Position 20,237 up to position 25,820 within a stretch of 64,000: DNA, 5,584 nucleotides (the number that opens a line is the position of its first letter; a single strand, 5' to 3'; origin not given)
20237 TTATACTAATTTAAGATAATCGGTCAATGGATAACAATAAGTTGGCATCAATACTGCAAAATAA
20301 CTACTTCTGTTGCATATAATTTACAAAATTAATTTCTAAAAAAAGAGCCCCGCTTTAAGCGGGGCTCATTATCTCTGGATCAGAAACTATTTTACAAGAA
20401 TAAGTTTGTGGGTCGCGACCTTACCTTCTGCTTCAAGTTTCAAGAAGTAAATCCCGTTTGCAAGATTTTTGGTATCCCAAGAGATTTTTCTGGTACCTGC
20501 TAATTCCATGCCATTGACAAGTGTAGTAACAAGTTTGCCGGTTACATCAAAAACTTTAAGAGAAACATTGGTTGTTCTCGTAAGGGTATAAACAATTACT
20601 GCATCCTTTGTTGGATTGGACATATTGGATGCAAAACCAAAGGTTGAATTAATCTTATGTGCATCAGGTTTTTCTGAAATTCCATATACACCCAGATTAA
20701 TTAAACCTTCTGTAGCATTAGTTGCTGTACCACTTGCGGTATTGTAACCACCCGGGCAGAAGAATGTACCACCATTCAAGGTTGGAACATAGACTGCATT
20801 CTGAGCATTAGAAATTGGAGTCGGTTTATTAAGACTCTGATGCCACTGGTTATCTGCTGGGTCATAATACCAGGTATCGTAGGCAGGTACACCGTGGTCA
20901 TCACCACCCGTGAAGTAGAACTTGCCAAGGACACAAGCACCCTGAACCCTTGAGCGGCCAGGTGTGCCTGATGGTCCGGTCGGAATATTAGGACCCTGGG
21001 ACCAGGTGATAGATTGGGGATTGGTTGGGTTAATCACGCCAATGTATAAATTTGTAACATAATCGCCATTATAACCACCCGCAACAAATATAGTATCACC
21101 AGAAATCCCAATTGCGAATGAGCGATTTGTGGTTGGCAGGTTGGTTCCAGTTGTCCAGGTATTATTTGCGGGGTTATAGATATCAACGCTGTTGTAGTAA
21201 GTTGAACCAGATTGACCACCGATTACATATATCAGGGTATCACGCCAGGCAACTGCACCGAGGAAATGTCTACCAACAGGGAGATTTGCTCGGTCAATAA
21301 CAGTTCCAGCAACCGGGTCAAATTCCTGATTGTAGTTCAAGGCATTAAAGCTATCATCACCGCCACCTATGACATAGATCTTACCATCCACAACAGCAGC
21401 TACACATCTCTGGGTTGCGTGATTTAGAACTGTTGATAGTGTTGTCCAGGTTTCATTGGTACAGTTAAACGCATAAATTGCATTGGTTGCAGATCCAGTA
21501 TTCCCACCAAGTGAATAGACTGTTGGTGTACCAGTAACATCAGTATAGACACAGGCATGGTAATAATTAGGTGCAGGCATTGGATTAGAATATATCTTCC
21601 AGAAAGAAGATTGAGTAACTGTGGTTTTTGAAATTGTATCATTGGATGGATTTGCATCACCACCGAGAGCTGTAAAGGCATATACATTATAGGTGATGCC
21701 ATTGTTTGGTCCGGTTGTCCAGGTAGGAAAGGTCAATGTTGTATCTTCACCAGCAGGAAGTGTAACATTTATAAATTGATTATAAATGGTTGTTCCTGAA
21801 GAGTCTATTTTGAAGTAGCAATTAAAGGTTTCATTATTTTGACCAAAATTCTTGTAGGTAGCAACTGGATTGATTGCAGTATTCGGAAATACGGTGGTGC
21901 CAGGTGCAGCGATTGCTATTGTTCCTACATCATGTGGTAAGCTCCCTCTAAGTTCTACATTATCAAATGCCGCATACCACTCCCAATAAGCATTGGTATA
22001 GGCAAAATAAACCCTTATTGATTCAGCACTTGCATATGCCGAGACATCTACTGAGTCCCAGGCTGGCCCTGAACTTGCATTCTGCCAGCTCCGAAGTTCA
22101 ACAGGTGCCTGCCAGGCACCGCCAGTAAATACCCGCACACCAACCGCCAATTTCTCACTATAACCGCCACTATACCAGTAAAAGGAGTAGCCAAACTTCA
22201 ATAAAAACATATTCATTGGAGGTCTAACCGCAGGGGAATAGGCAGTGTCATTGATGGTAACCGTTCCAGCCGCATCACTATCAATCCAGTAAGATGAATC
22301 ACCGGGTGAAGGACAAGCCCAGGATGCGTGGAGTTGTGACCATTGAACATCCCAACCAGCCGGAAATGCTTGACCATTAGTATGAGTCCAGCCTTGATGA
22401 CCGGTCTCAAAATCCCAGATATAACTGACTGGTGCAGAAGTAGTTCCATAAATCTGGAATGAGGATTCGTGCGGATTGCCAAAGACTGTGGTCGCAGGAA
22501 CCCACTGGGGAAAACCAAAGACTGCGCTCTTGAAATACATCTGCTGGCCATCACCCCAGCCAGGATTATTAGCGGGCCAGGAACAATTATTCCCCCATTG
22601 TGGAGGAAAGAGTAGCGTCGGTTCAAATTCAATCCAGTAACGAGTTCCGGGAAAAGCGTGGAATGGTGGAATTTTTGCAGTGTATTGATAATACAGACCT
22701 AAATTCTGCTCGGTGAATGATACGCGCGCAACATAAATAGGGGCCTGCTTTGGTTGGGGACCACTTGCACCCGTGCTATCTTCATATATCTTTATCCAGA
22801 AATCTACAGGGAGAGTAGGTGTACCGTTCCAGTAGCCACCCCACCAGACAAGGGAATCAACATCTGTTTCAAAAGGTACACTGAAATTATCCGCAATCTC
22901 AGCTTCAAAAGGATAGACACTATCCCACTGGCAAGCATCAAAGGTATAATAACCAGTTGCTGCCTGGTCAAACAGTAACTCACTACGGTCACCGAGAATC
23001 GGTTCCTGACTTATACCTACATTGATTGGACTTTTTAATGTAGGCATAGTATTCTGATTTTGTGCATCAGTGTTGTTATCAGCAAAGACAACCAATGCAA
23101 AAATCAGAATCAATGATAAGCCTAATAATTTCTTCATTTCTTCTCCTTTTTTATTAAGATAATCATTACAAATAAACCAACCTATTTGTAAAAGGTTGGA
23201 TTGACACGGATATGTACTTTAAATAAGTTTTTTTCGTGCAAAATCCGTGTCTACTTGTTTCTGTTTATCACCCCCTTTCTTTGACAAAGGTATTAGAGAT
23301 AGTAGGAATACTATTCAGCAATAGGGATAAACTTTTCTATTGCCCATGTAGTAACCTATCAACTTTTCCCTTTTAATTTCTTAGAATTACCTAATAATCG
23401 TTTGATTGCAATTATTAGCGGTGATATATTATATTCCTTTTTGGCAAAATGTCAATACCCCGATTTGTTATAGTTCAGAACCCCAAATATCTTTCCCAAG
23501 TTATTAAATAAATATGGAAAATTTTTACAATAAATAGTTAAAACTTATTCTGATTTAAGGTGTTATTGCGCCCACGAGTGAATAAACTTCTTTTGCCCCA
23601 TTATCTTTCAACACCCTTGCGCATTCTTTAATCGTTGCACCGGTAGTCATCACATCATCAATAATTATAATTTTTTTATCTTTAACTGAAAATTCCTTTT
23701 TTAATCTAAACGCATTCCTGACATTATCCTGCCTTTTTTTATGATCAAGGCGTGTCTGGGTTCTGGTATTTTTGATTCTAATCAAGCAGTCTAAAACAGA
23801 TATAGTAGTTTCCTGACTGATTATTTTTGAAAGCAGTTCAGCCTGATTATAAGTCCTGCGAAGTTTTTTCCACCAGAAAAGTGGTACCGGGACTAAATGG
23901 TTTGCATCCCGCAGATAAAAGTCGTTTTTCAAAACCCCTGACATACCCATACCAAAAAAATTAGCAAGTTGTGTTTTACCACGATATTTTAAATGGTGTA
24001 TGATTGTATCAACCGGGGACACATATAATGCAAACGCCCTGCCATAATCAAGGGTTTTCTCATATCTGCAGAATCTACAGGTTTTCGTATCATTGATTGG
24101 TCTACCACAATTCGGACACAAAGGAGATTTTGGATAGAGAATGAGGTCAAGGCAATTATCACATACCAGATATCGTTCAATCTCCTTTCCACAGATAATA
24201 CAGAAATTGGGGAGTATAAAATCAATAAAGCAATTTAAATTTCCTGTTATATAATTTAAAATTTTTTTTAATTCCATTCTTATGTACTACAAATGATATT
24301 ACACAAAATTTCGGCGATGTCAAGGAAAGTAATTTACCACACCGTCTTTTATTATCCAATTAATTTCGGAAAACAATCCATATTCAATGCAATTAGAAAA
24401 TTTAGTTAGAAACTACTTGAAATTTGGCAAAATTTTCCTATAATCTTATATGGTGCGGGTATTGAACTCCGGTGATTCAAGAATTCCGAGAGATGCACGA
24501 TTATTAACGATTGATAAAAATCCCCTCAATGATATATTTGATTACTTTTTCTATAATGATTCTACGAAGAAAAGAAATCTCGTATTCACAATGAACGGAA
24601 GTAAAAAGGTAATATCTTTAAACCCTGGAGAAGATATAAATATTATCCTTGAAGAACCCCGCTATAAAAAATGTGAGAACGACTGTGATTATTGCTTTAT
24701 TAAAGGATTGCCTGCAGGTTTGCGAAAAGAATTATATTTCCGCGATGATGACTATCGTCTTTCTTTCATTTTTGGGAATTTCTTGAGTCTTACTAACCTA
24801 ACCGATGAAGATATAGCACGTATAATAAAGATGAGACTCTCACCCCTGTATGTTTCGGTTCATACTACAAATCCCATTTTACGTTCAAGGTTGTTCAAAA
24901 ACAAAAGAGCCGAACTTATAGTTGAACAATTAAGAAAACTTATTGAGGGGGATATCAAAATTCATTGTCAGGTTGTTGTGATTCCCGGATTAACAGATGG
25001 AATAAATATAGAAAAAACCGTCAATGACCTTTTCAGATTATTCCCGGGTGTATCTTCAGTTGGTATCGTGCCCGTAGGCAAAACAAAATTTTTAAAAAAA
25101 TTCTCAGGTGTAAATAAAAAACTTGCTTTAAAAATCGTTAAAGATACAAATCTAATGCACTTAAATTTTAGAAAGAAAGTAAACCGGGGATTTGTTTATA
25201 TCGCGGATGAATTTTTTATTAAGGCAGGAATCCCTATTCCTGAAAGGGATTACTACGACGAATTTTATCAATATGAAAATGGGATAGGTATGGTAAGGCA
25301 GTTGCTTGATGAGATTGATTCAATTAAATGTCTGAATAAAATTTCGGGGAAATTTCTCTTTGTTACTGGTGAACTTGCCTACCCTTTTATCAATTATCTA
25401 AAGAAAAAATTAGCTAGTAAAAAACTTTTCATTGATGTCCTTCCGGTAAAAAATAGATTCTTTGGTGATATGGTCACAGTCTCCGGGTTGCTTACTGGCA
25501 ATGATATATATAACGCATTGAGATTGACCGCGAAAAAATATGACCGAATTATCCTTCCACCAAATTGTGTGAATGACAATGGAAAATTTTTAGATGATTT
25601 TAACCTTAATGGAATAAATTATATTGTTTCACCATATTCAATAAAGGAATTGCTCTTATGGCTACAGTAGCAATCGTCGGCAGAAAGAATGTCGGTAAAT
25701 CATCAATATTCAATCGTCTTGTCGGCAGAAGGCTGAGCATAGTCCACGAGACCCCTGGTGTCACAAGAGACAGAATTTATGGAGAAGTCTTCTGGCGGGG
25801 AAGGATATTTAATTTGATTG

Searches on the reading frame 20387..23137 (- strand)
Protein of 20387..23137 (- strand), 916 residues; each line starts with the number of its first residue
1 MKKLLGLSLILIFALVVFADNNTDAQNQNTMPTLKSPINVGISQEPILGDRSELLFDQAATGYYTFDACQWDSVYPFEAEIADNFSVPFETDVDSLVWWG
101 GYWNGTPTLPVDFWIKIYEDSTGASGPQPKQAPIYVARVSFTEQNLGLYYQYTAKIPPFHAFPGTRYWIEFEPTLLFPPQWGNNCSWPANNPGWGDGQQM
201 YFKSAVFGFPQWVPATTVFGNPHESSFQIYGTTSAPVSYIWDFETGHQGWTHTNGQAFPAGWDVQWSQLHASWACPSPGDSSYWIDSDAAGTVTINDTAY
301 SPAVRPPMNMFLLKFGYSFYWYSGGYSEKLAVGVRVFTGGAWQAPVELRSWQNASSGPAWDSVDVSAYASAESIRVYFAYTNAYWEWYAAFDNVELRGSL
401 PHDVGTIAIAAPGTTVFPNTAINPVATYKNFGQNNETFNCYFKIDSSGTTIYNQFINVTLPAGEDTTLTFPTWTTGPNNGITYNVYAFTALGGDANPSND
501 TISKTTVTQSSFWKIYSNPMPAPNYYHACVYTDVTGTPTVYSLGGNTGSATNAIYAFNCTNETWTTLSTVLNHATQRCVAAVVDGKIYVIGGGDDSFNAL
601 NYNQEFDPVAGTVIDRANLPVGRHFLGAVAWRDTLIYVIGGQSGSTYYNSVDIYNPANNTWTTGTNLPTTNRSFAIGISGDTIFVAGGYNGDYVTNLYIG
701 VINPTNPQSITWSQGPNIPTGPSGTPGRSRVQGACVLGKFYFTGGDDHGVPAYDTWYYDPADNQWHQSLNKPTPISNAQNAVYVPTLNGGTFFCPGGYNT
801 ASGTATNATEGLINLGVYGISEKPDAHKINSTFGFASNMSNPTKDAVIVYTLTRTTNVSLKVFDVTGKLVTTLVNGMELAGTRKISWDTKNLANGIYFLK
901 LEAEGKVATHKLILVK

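Call 18: search_protein_families(library=pfam, proteins=[window:20387-23137:-], max_evalue=0.00001)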
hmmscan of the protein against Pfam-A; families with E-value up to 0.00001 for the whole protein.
window:20387-23137:- (916 aa): 10 families
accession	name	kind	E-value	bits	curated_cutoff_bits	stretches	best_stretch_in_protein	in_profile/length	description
PF01344.31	Kelch_1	-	1.4e-25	88.8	20.1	1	633-668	11-46/46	Kelch motif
PF24681.1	Kelch_KLHDC2_KLHL20_DRC7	-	8e-25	87.9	50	2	491-688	14-221/221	KLHDC2/KLHL20/DRC7 Kelch-repeats domain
PF25210.1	Kelch_FKB95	-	1.2e-19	71.5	70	2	634-768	43-165/268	FKB95, Kelch-repeats domain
PF13964.12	Kelch_6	-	5.5e-19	67.9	25.3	1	623-669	2-48/50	Kelch motif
PF13418.12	Kelch_4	-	1.1e-17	64.2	21.6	1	627-669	6-49/49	Galactose oxidase, central domain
PF24981.1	Beta-prop_ATRN-LZTR1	-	3.9e-15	56.3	50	1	499-690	14-221/289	Attractin/LZTR1 beta-propeller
PF18962.6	Por_Secre_tail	-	1.5e-11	44.8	27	1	841-913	4-74/75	Secretion system C-terminal sorting domain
PF13415.12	Kelch_3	-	6.7e-10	39.3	22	0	636-674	4-42/48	Galactose oxidase, central domain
PF07646.21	Kelch_2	-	2.2e-08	34.1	21.3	0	576-593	3-20/48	Kelch motif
PF24996.1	NANM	-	6e-08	32.4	45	0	548-641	25-124/350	N-acetylneuraminate epimerase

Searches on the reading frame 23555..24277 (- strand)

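Call 18: search_protein_families(library=pfam, proteins=[window:23555-24277:-], max_evalue=0.00001)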
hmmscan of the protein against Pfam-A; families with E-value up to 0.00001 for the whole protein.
window:23555-24277:- (240 aa): 2 families
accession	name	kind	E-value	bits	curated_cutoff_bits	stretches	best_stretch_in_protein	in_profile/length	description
PF18912.6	DZR_2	-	1.1e-09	38.4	27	1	18-71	2-56/56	Double zinc ribbon domain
PF00156.33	Pribosyltran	-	1.2e-09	38.1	26.3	1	165-234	57-121/158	Phosphoribosyl transferase domain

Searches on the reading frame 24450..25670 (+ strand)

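Call 18: search_protein_families(library=pfam, proteins=[window:24450-25670:+], max_evalue=0.00001)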
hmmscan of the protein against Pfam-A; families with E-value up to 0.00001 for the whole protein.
window:24450-25670:+ (406 aa): 2 families
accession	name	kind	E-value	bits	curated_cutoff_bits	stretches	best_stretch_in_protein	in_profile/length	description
PF19238.5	Radical_SAM_2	-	7.3e-54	182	26.7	1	63-204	7-151/151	Radical SAM-like domain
PF04459.17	DUF512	-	1.6e-47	161.9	25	1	207-389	1-189/202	Protein of unknown function (DUF512)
